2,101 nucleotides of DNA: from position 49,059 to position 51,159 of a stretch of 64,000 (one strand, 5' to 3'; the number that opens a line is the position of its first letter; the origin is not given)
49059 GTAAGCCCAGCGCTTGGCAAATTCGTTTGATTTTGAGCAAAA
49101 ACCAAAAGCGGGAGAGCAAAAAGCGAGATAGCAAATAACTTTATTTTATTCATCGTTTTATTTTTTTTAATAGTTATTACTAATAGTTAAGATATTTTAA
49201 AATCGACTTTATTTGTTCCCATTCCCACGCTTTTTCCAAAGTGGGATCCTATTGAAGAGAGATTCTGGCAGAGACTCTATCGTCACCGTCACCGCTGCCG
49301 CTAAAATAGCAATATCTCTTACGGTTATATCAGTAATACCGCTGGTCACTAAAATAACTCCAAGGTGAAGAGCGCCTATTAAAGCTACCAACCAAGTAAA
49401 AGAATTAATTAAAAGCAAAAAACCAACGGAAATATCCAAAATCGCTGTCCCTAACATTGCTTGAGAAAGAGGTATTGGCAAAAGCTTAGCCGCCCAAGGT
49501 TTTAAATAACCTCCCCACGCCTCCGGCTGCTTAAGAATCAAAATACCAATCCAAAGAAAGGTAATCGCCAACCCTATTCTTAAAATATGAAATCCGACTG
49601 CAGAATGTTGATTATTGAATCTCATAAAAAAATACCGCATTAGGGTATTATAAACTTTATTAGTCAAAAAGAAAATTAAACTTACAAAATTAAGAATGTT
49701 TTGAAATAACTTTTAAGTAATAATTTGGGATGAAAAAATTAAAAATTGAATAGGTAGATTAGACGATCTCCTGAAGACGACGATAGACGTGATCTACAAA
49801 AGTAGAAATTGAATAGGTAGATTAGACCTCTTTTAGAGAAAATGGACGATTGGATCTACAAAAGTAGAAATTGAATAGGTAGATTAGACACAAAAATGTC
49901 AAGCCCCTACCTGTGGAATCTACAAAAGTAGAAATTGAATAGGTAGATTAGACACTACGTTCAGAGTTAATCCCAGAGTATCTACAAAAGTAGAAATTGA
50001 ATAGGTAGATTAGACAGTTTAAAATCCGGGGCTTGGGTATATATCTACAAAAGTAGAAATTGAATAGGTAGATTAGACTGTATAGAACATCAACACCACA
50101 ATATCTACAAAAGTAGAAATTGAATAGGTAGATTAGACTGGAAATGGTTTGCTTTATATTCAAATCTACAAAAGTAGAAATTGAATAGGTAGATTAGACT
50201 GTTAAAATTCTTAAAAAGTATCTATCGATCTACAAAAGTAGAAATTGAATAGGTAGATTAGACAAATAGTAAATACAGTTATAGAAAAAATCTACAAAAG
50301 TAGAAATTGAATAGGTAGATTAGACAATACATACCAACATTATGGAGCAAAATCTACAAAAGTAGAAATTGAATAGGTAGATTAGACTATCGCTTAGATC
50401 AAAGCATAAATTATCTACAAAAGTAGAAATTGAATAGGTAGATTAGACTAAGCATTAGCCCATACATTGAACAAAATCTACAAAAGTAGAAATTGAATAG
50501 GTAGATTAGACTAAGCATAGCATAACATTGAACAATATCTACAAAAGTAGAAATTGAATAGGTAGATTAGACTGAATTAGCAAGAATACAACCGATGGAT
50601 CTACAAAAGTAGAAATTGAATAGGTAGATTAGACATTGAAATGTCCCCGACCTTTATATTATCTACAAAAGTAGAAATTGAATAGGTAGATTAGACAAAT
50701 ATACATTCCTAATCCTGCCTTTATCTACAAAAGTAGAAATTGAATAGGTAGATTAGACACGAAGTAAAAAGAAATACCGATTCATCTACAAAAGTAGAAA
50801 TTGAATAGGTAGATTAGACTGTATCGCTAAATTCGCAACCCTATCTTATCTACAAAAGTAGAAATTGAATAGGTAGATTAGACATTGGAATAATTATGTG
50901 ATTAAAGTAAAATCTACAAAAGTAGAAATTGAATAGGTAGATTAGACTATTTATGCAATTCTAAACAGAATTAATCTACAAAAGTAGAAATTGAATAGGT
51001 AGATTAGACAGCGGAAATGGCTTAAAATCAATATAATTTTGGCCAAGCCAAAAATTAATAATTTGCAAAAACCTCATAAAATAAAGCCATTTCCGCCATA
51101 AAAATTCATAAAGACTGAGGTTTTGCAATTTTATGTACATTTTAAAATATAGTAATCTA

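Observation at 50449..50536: Two adjacent spacers are near-identical variants of one another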

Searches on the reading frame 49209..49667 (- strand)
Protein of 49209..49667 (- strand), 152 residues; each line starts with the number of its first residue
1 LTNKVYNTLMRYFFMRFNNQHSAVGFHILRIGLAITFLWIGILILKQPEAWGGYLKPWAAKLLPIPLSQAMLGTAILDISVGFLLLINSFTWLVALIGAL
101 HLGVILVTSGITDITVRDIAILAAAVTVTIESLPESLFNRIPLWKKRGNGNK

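Call 7: search_protein_families(library=pfam, proteins=[window:49209-49667:-])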
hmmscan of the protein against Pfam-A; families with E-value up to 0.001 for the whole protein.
window:49209-49667:- (152 aa): 1 family
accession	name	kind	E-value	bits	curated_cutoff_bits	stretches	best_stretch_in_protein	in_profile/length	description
PF07681.17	DoxX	-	0.00031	21.8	23.6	1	27-107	3-81/85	DoxX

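Call 45: find_encoding_contigs(protein=window:49209-49640:-, flank=4000, max_places=10)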
Protein window:49209-49640:- (143 aa): 13 contigs read that carry it; 10 places shown.
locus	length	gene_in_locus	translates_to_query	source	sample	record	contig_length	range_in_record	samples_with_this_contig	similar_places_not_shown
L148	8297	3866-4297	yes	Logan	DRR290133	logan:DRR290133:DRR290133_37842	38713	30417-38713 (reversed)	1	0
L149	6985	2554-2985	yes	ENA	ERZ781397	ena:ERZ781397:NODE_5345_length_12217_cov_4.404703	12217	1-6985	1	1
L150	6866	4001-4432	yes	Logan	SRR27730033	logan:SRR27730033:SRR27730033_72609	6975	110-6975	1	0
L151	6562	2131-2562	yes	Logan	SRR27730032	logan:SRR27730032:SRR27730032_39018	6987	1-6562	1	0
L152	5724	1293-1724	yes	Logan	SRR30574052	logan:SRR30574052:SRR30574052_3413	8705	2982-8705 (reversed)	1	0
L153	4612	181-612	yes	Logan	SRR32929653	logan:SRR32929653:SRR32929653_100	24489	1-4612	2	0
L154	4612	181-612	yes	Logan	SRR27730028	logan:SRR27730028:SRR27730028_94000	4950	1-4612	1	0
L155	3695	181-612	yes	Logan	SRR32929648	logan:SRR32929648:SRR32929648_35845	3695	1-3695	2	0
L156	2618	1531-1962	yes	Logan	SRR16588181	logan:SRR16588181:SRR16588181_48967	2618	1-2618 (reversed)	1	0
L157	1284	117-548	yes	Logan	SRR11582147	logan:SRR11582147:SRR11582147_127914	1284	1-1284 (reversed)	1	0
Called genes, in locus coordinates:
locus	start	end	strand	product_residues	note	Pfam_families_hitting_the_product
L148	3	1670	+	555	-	?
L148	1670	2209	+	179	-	PF01930:Cas_Cas4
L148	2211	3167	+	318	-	PF01867:Cas_Cas1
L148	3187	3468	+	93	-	PF09827:CRISPR_Cas2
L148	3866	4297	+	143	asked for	-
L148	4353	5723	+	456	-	PF18915:DUF5667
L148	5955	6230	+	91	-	PF00216:Bac_DNA_binding, PF18291:HU-HIG (weak)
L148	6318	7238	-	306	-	-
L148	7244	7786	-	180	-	-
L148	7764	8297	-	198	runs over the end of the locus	PF04542:Sigma70_r2, PF08281:Sigma70_r4_2, PF04545:Sigma70_r4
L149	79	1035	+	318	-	PF01867:Cas_Cas1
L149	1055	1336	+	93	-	PF09827:CRISPR_Cas2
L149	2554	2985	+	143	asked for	-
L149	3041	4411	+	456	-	PF18915:DUF5667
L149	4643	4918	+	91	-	PF00216:Bac_DNA_binding, PF18291:HU-HIG (weak)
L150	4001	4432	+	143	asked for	-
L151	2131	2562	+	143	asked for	-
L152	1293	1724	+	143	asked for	-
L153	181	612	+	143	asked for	-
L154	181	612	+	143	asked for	-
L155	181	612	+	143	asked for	-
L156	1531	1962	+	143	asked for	-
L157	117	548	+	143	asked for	-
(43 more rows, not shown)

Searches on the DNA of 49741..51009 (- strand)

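Call 10: search_dna_similar(query=window:49741-51009:-, collection=phages, mode=distant, max_evalue=10, max_rows=40)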
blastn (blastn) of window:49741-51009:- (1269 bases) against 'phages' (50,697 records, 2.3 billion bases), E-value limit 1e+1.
Records with a match: 52; places in all: 55; records where one place covers at least 80% of the query: 0.
Best place of each record, by identity: 95-99% 2; 90-95% 3; 80-90% 43; 60-80% 4.
By first word of the organism name: Bacillus 14; Clostridium 14; Staphylococcus 4; Sulfolobus 3; Mammaliicoccus 3; Clostridioides 3; Capybara 2; Lactococcus 2; Erwinia 2; Microviridae 1; and 4 more.
By host as written in the record: Clostridium difficile 10; - 6; Staphylococcus aureus 3; Bacillus thuringiensis subsp. kurstaki 3; Clostridioides difficile 3; Hydrochoerus hydrochaeris 2; Bacilluls thuringiensis kurstaki 2; Bacillus thuringiensis subsp. kurstaki ATCC 33679 2; and 19 more.
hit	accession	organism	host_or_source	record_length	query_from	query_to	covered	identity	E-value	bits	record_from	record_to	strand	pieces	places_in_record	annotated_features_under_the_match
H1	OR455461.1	Staphylococcus phage AH12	Staphylococcus aureus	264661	690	787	8%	69.5%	5e+0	39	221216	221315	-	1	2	hypothetical protein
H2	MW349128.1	Staphylococcus phage Machias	Staphylococcus aureus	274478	690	783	7%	71.3%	1e-1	46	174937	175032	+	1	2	hypothetical protein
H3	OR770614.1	Staphylococcus phage vB_StaM_PB50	Staphylococcus aureus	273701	690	783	7%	71.3%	1e-1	46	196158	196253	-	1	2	hypothetical protein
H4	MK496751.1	Capybara microvirus Cap1_SP_223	Hydrochoerus hydrochaeris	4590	203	611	5%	89.6%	1e+0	82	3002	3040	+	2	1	none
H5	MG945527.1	Microviridae sp.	cattle genital tract secretion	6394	18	232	4%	97.9%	4e-1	85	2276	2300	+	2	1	none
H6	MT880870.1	Staphylococcus phage PhiSepi-HH1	Staphylococcus epidermidis HD21-2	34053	474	528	4%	78.6%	1e-1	45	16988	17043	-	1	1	hypothetical protein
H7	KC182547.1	Lactococcus phage jm3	-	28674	76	119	3%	84.4%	5e+0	40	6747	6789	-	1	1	hypothetical protein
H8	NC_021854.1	Lactococcus phage jm3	-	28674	76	119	3%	84.4%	5e+0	40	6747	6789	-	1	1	virion structural protein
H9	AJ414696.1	Sulfolobus islandicus rod-shaped virus 1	Sulfolobus islandicus KVEM10H3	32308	563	603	3%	80.0%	1e+0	41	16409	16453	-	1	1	hypothetical protein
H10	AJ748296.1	Sulfolobus islandicus rudivirus 1 variant XX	Sulfolobus islandicus LAL14/1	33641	563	603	3%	80.0%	1e+0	41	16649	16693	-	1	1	hypothetical protein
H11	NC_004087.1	Sulfolobus islandicus rod-shaped virus 1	Sulfolobus islandicus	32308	563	603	3%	80.0%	1e+0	41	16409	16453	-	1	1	DUF1874 domain-containing protein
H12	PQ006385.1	bajarodmic virus 281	Peromyscus fraterculus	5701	1114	1151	3%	84.2%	5e+0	40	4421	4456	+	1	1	replication initiator protein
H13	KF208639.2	Bacillus phage Troll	Bacilluls thuringiensis kurstaki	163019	82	118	3%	83.8%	1e+0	41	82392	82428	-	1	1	114: hypothetical protein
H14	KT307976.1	Bacillus phage AvesoBmore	Bacillus thuringiensis subsp. kurstaki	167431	82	118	3%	83.8%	1e+0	41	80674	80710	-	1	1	hypothetical protein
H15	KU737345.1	Bacillus phage Juglone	Bacillus thuringiensis subsp. kurstaki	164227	82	118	3%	83.8%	1e+0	41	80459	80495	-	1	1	hypothetical protein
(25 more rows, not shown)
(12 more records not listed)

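Call 26: search_dna_similar(query=window:49741-51009:-, collection=plasmids, mode=distant, max_evalue=10, max_rows=15)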
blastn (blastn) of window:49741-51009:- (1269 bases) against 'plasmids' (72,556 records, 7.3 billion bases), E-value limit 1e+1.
Records with a match: 11; places in all: 11; records where one place covers at least 80% of the query: 0.
Best place of each record, by identity: >=99% 1; 90-95% 4; 80-90% 6.
By first word of the organism name: Bacillus 4; Methanosphaera 2; Clostridium 2; Staphylococcus 1; Pantoea 1; Brevibacillus 1.
By predicted mobility (MOB-suite, as given by PLSDB): non-mobilizable 10; mobilizable 1.
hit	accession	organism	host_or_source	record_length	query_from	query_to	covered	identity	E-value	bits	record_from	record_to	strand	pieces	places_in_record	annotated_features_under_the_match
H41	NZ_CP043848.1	Staphylococcus epidermidis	Homo sapiens,blood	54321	13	59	4%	83.3%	3e-1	45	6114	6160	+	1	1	none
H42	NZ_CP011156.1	Bacillus cereus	cell culture,vomit of food poisoning ...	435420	627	672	4%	83.0%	1e+0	43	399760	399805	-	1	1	T7SS effector LXG polymorphic toxin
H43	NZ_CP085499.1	Bacillus cereus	coffee,cell culture,root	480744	627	672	4%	83.0%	1e+0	43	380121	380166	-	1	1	T7SS effector LXG polymorphic toxin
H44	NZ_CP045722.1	Pantoea eucalypti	eucalypti of Eucalyptus,cell ...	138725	641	678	3%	87.2%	4e+0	42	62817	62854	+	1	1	class I SAM-dependent DNA methyltransferase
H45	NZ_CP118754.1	Methanosphaera sp. ISO3-F5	-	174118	15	48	3%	86.1%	4e+0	41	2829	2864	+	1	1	cytochrome b/b6 domain-containing protein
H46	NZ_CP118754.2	Methanosphaera sp. ISO3-F5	Ovis aries,Ovine rumen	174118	15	48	3%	86.1%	4e+0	41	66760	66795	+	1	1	cytochrome b/b6 domain-containing protein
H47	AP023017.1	Bacillus cereus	-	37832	1159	1189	2%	90.3%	1e+0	44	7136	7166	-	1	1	none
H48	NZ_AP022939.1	Bacillus cereus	-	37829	1159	1189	2%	90.3%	1e+0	44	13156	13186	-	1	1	none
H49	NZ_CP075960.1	Clostridium perfringens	Meatball soup, FP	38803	585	611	2%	92.6%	4e+0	41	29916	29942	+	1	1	DNA adenine methylase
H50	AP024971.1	Clostridium perfringens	Homo sapiens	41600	585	611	2%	92.6%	4e+0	41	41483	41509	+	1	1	none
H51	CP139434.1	Brevibacillus halotolerans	cell culture,freshwater soil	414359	93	114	2%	100.0%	4e+0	41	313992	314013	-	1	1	none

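Call 48: search_rna_families(source=window, start=50380, end=50610, threshold=evalue, max_evalue=10)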
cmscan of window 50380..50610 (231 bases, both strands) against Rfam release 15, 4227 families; matches with E-value up to 10: 2.
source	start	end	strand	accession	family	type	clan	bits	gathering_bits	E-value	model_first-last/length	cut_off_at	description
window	50422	50503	+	RF01078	PK-PYVV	Cis-reg;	-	13.9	65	4.3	1-58/58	no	3'-terminal pseudoknot in PYVV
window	50385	50440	+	RF03149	RAGATH-12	Gene; sRNA;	-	11.7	75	7.2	1-78/78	no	RAGATH-12 RNA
